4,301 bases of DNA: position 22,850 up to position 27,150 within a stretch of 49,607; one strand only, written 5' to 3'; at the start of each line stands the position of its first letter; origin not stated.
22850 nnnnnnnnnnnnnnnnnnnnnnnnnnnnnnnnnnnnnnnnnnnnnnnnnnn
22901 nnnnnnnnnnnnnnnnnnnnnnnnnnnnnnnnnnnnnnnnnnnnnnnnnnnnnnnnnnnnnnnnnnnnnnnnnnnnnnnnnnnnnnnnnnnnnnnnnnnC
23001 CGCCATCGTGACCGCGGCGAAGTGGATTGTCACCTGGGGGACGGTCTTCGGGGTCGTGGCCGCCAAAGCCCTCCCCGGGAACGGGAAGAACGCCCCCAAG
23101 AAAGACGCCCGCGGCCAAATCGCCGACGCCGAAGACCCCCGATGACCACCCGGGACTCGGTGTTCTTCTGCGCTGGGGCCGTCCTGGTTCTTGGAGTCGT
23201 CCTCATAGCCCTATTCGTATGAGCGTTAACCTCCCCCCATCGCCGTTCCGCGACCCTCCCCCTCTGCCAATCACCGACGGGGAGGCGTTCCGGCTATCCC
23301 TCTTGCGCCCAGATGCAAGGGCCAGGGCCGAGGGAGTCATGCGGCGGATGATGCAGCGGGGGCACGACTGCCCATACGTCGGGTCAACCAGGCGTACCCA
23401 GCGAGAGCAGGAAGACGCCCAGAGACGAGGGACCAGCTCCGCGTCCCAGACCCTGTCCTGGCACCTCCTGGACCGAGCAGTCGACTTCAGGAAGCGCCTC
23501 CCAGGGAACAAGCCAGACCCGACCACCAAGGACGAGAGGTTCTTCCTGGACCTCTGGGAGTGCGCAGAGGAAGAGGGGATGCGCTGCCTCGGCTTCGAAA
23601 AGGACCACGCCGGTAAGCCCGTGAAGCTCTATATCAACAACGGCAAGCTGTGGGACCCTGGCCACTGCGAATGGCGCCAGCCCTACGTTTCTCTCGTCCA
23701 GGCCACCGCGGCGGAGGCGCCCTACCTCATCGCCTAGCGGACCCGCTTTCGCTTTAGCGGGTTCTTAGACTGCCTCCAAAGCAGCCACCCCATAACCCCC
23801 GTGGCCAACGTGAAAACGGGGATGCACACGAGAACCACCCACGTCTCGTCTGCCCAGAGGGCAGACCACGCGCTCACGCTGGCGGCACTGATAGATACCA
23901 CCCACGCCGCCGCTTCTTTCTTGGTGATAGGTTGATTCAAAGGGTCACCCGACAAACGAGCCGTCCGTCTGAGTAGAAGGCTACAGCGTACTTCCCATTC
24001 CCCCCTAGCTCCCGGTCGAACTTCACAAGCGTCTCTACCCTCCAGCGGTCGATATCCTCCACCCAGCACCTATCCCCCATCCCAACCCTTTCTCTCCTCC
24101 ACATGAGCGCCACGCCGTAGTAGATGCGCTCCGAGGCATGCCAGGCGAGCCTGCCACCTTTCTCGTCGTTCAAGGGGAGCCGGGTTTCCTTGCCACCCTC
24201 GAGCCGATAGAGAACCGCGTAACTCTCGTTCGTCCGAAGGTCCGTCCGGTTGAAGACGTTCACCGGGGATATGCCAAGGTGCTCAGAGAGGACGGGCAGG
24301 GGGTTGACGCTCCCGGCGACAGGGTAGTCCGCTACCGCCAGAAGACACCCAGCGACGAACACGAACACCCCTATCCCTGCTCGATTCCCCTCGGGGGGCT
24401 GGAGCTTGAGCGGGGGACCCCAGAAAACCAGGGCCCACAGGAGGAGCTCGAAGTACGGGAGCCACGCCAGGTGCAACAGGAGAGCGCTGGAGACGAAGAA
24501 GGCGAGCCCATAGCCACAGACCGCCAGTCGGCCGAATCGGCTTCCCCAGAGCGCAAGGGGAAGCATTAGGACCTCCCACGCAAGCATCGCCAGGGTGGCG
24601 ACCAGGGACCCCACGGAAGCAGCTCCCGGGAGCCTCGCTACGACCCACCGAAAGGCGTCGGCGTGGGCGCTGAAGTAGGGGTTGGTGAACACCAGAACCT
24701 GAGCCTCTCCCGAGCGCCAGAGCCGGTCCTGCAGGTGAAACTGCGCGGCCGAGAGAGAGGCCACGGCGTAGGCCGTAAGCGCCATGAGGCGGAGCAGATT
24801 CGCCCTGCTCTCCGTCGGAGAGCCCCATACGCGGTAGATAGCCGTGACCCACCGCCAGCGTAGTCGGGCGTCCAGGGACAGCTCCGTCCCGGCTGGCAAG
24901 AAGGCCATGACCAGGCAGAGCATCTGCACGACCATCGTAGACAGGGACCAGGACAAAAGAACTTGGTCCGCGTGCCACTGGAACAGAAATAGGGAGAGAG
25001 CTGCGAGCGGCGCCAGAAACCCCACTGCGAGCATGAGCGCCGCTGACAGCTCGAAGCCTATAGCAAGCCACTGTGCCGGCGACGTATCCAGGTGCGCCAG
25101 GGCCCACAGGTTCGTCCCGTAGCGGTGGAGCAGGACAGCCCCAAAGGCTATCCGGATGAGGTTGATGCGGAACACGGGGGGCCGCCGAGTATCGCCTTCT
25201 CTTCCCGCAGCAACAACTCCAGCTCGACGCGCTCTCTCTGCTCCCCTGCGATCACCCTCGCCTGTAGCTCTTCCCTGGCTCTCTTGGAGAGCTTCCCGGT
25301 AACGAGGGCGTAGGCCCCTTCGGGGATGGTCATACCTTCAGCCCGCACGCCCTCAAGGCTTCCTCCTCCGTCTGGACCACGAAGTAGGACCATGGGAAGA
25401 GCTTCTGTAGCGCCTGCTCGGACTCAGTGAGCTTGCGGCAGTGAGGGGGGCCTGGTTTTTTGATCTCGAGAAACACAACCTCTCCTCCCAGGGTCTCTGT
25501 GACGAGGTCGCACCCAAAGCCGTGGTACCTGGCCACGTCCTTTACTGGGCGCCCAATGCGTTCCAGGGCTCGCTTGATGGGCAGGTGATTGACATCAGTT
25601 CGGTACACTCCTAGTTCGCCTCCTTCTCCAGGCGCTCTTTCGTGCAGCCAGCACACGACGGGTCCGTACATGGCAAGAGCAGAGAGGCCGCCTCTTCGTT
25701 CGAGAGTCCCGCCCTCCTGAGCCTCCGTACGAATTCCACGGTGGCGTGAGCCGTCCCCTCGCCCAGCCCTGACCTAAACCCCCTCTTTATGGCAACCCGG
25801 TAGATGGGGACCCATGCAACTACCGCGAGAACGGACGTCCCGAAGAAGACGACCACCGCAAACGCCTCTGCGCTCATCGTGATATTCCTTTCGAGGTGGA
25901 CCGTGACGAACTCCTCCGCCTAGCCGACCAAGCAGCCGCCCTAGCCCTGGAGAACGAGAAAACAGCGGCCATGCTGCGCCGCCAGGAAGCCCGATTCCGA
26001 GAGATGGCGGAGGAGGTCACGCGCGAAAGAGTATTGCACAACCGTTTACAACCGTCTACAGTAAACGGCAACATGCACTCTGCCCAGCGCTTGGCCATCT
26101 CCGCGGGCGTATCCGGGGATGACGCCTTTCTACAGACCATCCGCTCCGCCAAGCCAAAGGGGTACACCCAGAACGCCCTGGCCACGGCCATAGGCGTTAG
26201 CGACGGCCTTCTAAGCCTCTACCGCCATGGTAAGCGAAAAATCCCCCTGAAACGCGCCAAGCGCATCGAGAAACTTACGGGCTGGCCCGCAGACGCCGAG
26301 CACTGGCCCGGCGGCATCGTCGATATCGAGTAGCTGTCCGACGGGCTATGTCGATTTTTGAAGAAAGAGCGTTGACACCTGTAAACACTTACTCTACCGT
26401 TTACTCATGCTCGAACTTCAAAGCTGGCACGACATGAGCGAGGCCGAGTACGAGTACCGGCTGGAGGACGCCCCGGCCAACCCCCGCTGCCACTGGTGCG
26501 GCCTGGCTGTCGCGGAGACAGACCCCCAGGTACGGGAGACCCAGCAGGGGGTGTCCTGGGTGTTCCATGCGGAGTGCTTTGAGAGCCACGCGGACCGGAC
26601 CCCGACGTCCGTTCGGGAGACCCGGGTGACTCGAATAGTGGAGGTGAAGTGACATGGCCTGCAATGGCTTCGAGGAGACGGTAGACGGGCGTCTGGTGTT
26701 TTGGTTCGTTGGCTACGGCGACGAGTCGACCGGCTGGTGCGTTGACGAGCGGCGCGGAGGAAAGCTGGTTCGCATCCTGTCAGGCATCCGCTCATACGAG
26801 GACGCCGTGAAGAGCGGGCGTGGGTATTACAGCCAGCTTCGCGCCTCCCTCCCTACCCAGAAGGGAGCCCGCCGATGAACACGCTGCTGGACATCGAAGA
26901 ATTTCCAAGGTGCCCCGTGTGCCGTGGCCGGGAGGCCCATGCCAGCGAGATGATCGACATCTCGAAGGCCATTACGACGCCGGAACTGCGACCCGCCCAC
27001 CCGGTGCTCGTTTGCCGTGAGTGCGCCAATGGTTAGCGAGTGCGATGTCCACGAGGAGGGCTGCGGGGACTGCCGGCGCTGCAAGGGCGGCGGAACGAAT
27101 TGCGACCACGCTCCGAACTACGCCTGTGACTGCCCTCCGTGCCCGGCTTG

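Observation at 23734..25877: Leftward lysogeny-side operon coupling a VRR-NUC nuclease to an HTTM-like polytopic membrane protein and three small membrane or helical proteins: candidate undescribed prophage-encoded system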

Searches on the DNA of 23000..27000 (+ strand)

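Call 3: search_dna_similar(query=window:23000-27000:+, collection=phages, mode=near, max_rows=30)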
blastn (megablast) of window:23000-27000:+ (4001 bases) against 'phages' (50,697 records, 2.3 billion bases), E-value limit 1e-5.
No match.

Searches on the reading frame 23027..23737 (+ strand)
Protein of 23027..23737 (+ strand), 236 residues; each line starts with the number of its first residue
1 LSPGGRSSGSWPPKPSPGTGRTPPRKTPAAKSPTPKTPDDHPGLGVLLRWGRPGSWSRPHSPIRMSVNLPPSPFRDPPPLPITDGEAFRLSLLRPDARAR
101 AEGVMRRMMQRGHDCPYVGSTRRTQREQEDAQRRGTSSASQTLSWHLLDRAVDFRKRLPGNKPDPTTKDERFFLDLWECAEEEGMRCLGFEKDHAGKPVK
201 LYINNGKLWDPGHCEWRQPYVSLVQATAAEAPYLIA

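Call 4: search_protein_families(library=pfam, proteins=[window:23027-23737:+], max_evalue=1)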
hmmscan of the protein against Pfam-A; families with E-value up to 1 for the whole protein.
window:23027-23737:+ (236 aa): 0 families

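Call 8: search_protein_families(library=phrogs, proteins=[window:23027-23737:+], max_evalue=0.1)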
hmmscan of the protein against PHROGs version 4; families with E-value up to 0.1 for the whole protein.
window:23027-23737:+ (236 aa): 0 families

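Call 9: search_protein_families(library=ncbifam, proteins=[window:23027-23737:+], max_evalue=1)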
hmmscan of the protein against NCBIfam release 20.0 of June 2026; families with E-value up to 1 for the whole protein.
window:23027-23737:+ (236 aa): 0 families
